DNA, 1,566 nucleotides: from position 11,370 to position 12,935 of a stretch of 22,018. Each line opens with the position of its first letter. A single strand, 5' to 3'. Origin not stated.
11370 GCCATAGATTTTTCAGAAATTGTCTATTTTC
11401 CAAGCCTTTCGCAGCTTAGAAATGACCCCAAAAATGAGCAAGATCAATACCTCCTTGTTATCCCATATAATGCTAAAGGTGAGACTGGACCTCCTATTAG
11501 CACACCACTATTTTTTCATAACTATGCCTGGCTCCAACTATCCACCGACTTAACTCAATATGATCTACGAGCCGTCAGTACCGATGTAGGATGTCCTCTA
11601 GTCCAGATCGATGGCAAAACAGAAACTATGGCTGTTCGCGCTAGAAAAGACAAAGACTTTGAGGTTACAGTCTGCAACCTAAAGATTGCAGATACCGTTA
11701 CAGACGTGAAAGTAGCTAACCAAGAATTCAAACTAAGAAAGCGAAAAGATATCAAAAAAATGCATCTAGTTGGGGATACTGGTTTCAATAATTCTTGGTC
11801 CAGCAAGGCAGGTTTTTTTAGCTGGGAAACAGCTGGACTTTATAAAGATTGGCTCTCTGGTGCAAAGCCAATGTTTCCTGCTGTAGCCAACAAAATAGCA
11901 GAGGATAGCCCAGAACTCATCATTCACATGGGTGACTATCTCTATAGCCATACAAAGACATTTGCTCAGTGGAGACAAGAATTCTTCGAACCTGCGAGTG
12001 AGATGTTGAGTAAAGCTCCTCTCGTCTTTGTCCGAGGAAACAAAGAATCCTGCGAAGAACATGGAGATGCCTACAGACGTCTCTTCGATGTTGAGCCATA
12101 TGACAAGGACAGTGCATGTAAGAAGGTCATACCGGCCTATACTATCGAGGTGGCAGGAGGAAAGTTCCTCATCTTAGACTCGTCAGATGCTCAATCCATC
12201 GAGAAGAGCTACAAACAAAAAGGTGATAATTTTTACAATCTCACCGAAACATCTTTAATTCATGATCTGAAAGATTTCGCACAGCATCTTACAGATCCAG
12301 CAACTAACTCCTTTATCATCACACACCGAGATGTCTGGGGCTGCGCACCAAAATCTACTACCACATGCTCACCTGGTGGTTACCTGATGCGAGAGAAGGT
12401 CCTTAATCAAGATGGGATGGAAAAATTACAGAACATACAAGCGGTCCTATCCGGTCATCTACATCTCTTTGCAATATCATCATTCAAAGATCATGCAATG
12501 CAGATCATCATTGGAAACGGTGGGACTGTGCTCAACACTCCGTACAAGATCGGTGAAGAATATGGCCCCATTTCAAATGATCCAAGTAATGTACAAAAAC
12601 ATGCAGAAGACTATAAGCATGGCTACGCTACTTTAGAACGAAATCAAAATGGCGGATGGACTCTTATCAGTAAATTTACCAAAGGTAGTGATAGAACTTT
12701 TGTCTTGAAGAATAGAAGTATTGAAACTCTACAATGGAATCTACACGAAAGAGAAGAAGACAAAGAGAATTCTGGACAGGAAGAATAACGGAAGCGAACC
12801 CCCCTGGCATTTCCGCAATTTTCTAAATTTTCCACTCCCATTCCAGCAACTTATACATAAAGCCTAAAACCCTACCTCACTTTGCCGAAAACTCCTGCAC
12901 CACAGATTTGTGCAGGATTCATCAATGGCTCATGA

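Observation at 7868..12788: Graded decay of the five phosphoesterase metal/catalytic motifs across the three modules (possible pseudo-enzyme vs enzyme partition)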

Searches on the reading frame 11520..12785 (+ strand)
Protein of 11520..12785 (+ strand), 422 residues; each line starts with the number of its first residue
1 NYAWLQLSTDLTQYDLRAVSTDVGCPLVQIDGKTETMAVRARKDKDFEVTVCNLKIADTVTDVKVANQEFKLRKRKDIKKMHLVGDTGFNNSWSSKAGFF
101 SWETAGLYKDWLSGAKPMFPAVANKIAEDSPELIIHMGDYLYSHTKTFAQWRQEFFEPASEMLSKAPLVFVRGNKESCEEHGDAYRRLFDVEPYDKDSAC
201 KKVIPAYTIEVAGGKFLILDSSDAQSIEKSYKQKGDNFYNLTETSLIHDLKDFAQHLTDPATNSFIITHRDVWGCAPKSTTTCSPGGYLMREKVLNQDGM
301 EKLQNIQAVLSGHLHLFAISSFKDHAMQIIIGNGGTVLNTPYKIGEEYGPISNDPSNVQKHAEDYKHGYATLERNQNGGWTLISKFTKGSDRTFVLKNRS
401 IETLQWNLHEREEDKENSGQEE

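Call 9: search_solved_structures(query=window:11520-12785:+, max_evalue=10, show_alignments=3)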
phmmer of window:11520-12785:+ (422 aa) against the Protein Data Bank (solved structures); distinct sequences matched with E-value up to 10: 1.
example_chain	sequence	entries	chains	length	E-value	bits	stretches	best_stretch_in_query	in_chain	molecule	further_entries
1wp5_A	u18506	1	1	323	0.44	12.5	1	184-271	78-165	topoisomerase IV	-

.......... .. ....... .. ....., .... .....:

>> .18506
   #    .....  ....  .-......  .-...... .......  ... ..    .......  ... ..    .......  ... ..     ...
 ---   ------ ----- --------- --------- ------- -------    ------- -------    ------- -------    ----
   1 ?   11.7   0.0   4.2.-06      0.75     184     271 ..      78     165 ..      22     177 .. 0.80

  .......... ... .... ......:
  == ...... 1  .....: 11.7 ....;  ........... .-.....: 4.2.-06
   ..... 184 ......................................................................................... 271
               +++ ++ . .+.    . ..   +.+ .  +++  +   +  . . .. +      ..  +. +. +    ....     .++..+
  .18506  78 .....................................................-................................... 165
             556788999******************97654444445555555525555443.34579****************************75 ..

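Call 10: find_homologous_proteins(query=window:11520-12785:+)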
Query window:11520-12785:+ (422 aa): 8 proteins with E <= 0.001 among 1665 candidates.
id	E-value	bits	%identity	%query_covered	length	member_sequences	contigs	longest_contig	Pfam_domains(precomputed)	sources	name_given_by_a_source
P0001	2.9e-56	209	38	86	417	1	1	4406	PF00149.34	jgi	jgi:hypothetical protein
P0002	1.5e-50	190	32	96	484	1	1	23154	PF00149.34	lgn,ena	-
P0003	1.9e-24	104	26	95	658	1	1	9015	PF01833.31,PF00149.34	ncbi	-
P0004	3.0e-19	87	25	92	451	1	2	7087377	PF00149.34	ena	-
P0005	4.8e-13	67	26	75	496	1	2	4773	PF00149.34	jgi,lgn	-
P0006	5.0e-12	63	24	90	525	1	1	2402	PF00149.34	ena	-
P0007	8.3e-12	63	25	75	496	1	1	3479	PF00149.34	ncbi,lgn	ncbi:MAG: metallophosphoesterase [Gammaproteobacteria bacterium]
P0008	2.4e-8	51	23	90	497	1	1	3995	PF00149.34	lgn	-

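Call 12: find_homologous_proteins(query=A2, max_evalue=0.00001)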
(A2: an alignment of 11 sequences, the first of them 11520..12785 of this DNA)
Query A2 (11 sequences) (422 aa, profile of the alignment): 17 proteins with E <= 0.00001 among 8000 candidates.
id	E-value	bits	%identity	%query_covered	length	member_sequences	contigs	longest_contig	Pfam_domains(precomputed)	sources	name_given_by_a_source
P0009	8.3e-258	873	100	100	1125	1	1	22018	PF00149.34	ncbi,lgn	-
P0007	3.9e-163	561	25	75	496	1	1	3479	PF00149.34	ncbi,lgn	ncbi:MAG: metallophosphoesterase [Gammaproteobacteria bacterium]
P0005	3.5e-161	555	26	75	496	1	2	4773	PF00149.34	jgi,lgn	-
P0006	3.3e-152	525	24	90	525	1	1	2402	PF00149.34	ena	-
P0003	3.9e-145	502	26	95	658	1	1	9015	PF01833.31,PF00149.34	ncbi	-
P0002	3.0e-140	486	32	96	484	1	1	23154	PF00149.34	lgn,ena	-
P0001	1.5e-134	467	38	86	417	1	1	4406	PF00149.34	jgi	jgi:hypothetical protein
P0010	2.6e-119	417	24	76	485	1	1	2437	PF00149.34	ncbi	-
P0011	4.8e-119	416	24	85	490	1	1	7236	PF00149.34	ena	-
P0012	2.6e-116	407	24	75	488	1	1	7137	PF00149.34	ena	-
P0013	1.1e-115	405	23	75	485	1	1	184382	PF00149.34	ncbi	-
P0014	1.4e-112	395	24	72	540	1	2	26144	PF00149.34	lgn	-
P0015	1.1e-110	389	23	89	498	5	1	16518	PF00149.34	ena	-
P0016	2.7e-109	384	29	93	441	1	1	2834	PF00149.34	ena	-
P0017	4.6e-106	373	24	86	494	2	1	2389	PF00149.34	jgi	jgi:hypothetical protein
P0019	4.9e-94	334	22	86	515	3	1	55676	PF00149.34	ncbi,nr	ncbi:MAG TPA: metallophosphoesterase [Thermoanaerobaculia bacterium]|nr:metallophosphoesterase [Ther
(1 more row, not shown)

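Call 19: find_encoding_contigs(protein=P0009, flank=2000, max_places=4)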
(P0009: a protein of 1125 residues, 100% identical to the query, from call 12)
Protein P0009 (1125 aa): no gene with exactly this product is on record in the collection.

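Call 21: find_related_loci(query=A3, collection=genome_contigs, flank=6000)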
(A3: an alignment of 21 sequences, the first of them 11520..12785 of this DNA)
Query A3 (422 aa) in genome_contigs; peptide patterns used: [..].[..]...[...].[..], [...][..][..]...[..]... (x = any residue, [..] = any of these).
599 stretches matched a pattern (row limit reached: there are more); 569 encode a relative of the query (tblastn E <= 1e-3); the best 80 are kept; 80 distinct loci.
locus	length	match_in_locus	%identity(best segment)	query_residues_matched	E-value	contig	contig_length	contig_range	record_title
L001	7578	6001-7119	28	1-389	2e-41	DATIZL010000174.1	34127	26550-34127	MAG TPA_asm: Hyphomicrobium sp. isolate SMAG_U15300 k141_5179068, whole genome shotgun sequence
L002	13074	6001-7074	28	2-377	2e-40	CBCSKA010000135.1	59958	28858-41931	MAG: Legionellaceae bacterium isolate Legionella Naegleria sp. PL0398 genome assembly, contig: NODE_54_length_59958_cov_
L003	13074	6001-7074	28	2-376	1e-40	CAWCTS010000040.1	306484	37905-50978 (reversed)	MAG: uncultured Alphaproteobacteria bacterium isolate MFD01689.bin.3.105 genome assembly, contig: contig_34325, whole ge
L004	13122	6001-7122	27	3-389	3e-39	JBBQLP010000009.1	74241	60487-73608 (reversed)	MAG: Caulobacterales bacterium isolate Co_metawrap_487 Cmw_487_k141_20705387_length_74241_cov_23.9975, whole genome shot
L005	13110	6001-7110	27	1-390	9e-39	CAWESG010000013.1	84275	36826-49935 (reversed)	MAG: uncultured Alphaproteobacteria bacterium isolate MFD02134.bin.2.23 genome assembly, contig: contig_22005, whole gen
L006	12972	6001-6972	30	3-337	8e-39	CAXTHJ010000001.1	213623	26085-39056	MAG TPA_asm: uncultured Caulobacteraceae bacterium isolate public_SRR14722150_metawrap_bin.3 genome assembly, contig: pu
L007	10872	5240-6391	28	1-400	1e-38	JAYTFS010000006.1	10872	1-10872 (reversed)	MAG: Pseudolabrys sp. isolate GFS_2208 GFS_2208_5, whole genome shotgun sequence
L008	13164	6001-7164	28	2-405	1e-37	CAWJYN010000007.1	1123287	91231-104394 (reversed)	MAG: uncultured Alphaproteobacteria bacterium isolate MFD04651.bin.1.164 genome assembly, contig: contig_4083, whole gen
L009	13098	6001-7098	27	3-382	1e-36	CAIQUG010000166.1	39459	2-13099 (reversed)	MAG: uncultured Caulobacterales bacterium isolate Ki1-0-7m_bin-1314 genome assembly, contig: bin-1314:166/266, whole gen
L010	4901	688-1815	26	3-402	4e-36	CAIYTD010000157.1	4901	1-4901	MAG: Oligoflexia bacterium isolate Umea1_bin-2153 genome assembly, contig: bin-2153:157/400, whole genome shotgun sequen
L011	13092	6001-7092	26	2-382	7e-36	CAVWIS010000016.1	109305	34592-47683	MAG: uncultured Alphaproteobacteria bacterium isolate MFD02159.bin.2.123 genome assembly, contig: contig_23284, whole ge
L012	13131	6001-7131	25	2-389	5e-36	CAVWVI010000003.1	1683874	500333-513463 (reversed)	MAG: Oligoflexia bacterium isolate MFD09671.bin.1.114 genome assembly, contig: contig_52851, whole genome shotgun sequen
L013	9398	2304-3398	27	3-378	8e-36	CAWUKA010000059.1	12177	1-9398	MAG: uncultured Gammaproteobacteria bacterium isolate SRR17458634_concoct_59_1705322965 genome assembly, contig: ERZ2185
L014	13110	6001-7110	27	16-401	2e-35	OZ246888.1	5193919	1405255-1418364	MAG: Candidatus Binatia bacterium isolate 6b508bb3-31ce-4f4f-8d88-ad7b0e8f6706 genome assembly, chromosome: 1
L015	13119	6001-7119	27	3-385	1e-35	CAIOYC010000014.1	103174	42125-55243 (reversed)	MAG: uncultured Caulobacterales bacterium isolate MJ-time_bin-8353 genome assembly, contig: bin-8353:14/42, whole genome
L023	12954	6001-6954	27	2-340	2e-34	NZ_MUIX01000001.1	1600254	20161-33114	Wolbachia endosymbiont of Laodelphax striatellus strain wstri scaffold1, whole genome shotgun sequence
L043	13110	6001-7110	27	3-381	1e-33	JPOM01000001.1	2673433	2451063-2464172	Caulobacteraceae bacterium PMMR1 N689DRAFT_scf7180000000002_quiver.1_C, whole genome shotgun sequence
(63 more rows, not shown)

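Call 22: predict_structure(alignment_id=A3)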
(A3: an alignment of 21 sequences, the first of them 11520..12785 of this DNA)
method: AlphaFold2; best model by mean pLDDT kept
length: 422 residues; sequences in the alignment: 21
mean_pLDDT: 79.9   pTM: 0.86
mean pLDDT of the five models: 79.9, 79.8, 78.8, 77.8, 73.1
residues with pLDDT >= 90: 179; 70-90: 135; 50-70: 54; < 50: 54
segments of 3 or more residues with pLDDT < 50: 93-115, 277-281, 338-347, 410-422
pLDDT, mean of each block of 10 residues (from residue 1): 95 96 94 96 92 96 95 93 86 46 40 59 93 93 80 91 96 83 90 86 89 92 63 61 89 83 86 60 64 83 89 86 89 60 46 72 80 91 82 87 68 45 35
secondary structure, 60 per line:
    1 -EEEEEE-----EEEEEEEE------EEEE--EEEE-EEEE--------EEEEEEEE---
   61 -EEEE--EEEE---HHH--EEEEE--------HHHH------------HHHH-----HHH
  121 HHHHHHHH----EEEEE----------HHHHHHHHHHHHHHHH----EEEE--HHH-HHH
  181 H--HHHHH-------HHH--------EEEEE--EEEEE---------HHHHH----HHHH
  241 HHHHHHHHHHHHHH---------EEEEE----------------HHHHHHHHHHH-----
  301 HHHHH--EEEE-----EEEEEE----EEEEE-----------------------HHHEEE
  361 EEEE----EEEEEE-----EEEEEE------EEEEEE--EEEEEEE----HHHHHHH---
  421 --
elements in order: E2-7 E13-20 E27-30 E33-36 E38-41 E50-57 E62-65 E68-71 E80-84 H93-96 H109-112 H118-128 E133-137 H148-163 E168-171 H178-181 H184-188 E207-211 E214-218 H228-232 H237-254 E264-268 H285-295 H301-305 E308-311 E317-322 E327-331 E358-364 E369-374 E380-385 E392-397 E400-406 H411-417

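Call 23: search_protein_representatives(alignment_id=A3)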
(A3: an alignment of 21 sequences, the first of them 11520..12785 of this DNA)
Query: 21 sequences, 491 profile positions. Proteins with E-value up to 0.001 (for the whole library): 2296; up to 1e-10: 1629; up to 1e-30: 961. The best 150 are listed.
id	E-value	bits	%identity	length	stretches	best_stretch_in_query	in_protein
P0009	4.5e-203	691.6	-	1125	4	215-488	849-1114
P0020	1.0e-173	594.8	-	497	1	10-489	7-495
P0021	1.8e-162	557.7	-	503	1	22-486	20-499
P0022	3.4e-147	507.3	-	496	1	11-488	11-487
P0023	2.5e-144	497.9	-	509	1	9-484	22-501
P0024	2.0e-143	494.8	-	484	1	16-479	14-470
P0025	8.3e-141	486.2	-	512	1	29-487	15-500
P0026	1.0e-136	472.7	-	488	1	28-480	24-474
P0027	2.7e-132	458.2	-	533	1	17-483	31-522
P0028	6.3e-131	453.7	-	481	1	13-487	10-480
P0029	3.3e-130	451.3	-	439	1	51-484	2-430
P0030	4.1e-130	451.0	-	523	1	13-487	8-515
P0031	1.0e-129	449.6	-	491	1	17-484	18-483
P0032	1.6e-129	449.0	-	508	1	17-487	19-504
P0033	6.5e-125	433.8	-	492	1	12-487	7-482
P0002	2.2e-110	385.9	-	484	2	212-479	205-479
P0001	3.7e-110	385.2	-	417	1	46-484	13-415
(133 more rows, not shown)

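Call 28: fold_search(model_id=the predicted structure, library=pdb)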
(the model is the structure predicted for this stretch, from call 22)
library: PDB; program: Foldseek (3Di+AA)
matches with E <= 10: 586; with E <= 0.001: 64
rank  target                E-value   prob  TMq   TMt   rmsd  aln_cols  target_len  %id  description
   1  3zk4_A                5.7e-15  1.00  0.54  0.41   8.4       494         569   13  Structure of purple acid phosphatase PPD1 isolated from yellow lupin (Lupinus luteus) seeds (released 2014-01-29)
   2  3zk4_B                6.1e-15  1.00  0.53  0.40   9.0       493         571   13  Structure of purple acid phosphatase PPD1 isolated from yellow lupin (Lupinus luteus) seeds (released 2014-01-29)
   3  3zk4_C                1.6e-14  1.00  0.53  0.41   8.5       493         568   14  Structure of purple acid phosphatase PPD1 isolated from yellow lupin (Lupinus luteus) seeds (released 2014-01-29)
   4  6gja_A                9.6e-14  1.00  0.53  0.47   9.9       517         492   14  PURPLE ACID PHYTASE FROM WHEAT ISOFORM B2 - H229A MUTANT (released 2019-11-27)
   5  6giz_A                1.2e-13  1.00  0.52  0.44  10.2       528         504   12  PURPLE ACID PHYTASE FROM WHEAT ISOFORM B2 - SUBSTRATE COMPLEX (released 2019-11-27)
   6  6git_A                1.2e-13  1.00  0.51  0.44  10.2       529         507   13  PURPLE ACID PHYTASE FROM WHEAT ISOFORM B2 - PRODUCT COMPLEX (released 2019-11-27)
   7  6gj9_A                1.3e-13  1.00  0.51  0.44  10.4       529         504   13  PURPLE ACID PHYTASE FROM WHEAT ISOFORM B2 - REGENERATION COMPLEX (released 2019-11-27)
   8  6gj2_A                5.3e-13  1.00  0.52  0.45  10.2       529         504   13  PURPLE ACID PHYTASE FROM WHEAT ISOFORM B2 - COMPLEX WITH INOSITOL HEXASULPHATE (released 2019-11-27)
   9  1xzw_B                6.6e-13  1.00  0.50  0.50   9.0       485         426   12  Sweet potato purple acid phosphatase/phosphate complex (released 2004-12-14)
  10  1xzw_A                9.5e-13  1.00  0.50  0.50   9.0       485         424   12  Sweet potato purple acid phosphatase/phosphate complex (released 2004-12-14)
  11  4dsy_C                3.4e-12  1.00  0.54  0.53   8.5       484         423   13  Crystal structure of red kidney bean purple acid phosphatase in complex with Maybridge fragment CC24201 (released 2012-09-19)
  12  4dhl_C                4.3e-12  1.00  0.50  0.50   8.5       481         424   12  Crystal structure of red kidney bean purple acid phosphatase in complex with Maybridge fragment MO07123 (released 2012-12-12)
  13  6ofd_A                4.6e-12  1.00  0.53  0.53   9.0       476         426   12  The crystal structure of octadecyloxy(naphthalen-1-yl)methylphosphonic acid in complex with red kidney bean purple aci (released 2019-09-04)
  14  4dhl_B                5.2e-12  1.00  0.52  0.52   8.1       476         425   12  Crystal structure of red kidney bean purple acid phosphatase in complex with Maybridge fragment MO07123 (released 2012-12-12)
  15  6hwr_C                6.2e-12  1.00  0.53  0.53   8.2       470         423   12  Red kidney bean purple acid phosphatase in complex with adenosine divanadate (released 2019-04-03)
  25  1qfc                  6.8e-10  1.00  0.42  0.58   7.7       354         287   14  STRUCTURE OF RAT PURPLE ACID PHOSPHATASE (released 2000-04-10)
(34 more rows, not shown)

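Call 29: search_solved_structures(query=A3, max_evalue=1, show_alignments=4)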
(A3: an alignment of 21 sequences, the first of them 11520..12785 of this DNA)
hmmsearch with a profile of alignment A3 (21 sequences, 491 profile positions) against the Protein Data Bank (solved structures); distinct sequences matched with E-value up to 1: 4.
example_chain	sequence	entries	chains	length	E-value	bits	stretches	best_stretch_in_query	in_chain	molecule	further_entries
3zk4_A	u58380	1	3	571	0.019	16.6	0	115-171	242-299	DIPHOSPHONUCLEOTIDE PHOSPHATASE 1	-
6gja_A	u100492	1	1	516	0.12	14.1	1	149-250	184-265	Purple acid phosphatase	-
2yeq_A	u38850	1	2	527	0.13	13.9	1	146-175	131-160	ALKALINE PHOSPHATASE D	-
6git_A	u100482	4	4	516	0.17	13.5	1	149-250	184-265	Purple acid phosphatase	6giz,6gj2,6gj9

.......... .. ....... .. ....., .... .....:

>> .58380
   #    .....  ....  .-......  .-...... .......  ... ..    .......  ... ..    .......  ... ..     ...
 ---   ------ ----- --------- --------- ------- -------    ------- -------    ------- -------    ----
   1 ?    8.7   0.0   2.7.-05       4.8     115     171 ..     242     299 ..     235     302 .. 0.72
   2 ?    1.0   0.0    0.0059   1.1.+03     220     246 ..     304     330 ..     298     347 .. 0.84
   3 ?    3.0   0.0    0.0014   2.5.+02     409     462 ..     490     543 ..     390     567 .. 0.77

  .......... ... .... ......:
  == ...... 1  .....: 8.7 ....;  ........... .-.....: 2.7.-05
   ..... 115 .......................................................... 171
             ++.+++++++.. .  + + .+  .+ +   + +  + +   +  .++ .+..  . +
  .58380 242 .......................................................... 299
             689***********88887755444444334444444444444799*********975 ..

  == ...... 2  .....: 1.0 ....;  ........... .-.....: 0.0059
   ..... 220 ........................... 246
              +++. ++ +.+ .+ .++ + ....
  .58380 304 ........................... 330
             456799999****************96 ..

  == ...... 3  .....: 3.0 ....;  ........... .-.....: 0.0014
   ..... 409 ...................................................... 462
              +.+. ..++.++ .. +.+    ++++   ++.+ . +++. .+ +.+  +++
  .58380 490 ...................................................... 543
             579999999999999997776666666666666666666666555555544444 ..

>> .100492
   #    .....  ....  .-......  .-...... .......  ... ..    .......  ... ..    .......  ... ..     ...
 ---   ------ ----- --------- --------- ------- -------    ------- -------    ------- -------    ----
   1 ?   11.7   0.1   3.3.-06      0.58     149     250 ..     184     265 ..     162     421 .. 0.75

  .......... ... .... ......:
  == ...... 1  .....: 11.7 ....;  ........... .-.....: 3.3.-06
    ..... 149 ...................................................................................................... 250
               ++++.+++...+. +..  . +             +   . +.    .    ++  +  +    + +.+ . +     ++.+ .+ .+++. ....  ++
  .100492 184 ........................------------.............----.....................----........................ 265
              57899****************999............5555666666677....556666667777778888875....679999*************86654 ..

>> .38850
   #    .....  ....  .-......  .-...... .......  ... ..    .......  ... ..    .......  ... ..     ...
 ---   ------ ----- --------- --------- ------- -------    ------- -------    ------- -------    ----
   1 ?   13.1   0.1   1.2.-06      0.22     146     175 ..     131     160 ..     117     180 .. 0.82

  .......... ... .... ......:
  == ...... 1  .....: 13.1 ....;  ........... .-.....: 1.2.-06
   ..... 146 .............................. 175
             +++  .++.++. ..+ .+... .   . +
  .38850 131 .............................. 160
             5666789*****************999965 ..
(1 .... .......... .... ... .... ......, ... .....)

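Call 35: search_protein_families(library=ncbifam, proteins=[P0020, P0001, P0002, L023:6001-6954:+, L043:6001-7110:+], max_evalue=0.01)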
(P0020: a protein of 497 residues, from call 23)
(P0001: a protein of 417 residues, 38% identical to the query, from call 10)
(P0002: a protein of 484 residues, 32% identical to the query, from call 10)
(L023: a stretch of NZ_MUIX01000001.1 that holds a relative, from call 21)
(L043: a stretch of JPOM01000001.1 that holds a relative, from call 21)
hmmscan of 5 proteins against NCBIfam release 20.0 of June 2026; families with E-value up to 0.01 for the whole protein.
P0020 (497 aa): 0 families

P0001 (417 aa): 0 families

P0002 (484 aa): 0 families

L023:6001-6954:+ (318 aa): 0 families

L043:6001-7110:+ (370 aa): 0 families

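Call 36: find_encoding_contigs(protein=P0001, flank=5000, max_places=3)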
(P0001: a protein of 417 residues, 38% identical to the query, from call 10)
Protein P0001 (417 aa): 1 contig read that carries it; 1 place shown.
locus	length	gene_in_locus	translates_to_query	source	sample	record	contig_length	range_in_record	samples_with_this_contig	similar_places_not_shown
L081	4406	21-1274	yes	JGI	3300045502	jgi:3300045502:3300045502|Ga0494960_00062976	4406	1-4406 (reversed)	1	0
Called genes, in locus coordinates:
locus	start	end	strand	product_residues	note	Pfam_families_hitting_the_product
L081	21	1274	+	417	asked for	PF00149:Metallophos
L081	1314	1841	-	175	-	-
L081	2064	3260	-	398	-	PF13173:AAA_14, PF13635:DUF4143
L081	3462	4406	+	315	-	?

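Call 37: find_encoding_contigs(protein=P0002, flank=10000, max_places=3)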
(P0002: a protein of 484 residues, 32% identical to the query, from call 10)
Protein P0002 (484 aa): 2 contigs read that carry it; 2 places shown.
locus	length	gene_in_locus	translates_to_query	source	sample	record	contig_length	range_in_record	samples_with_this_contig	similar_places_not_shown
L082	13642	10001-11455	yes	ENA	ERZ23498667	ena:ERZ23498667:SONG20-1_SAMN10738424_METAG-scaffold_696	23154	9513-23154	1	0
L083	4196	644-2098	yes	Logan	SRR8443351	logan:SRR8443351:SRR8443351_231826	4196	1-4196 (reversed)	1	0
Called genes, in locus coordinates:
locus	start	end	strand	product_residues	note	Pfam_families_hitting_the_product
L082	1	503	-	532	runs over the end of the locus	-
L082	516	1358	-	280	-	-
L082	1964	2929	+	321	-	-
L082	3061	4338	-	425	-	-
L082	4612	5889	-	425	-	-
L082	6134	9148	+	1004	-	PF00082:Peptidase_S8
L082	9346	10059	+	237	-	PF00025:Arf, PF00071:Ras, PF08477:Roc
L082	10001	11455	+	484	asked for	PF00149:Metallophos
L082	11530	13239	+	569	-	PF00501:AMP-binding, PF13193:AMP-binding_C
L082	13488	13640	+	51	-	?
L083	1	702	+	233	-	?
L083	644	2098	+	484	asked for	PF00149:Metallophos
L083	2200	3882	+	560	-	PF00501:AMP-binding, PF13193:AMP-binding_C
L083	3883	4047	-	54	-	-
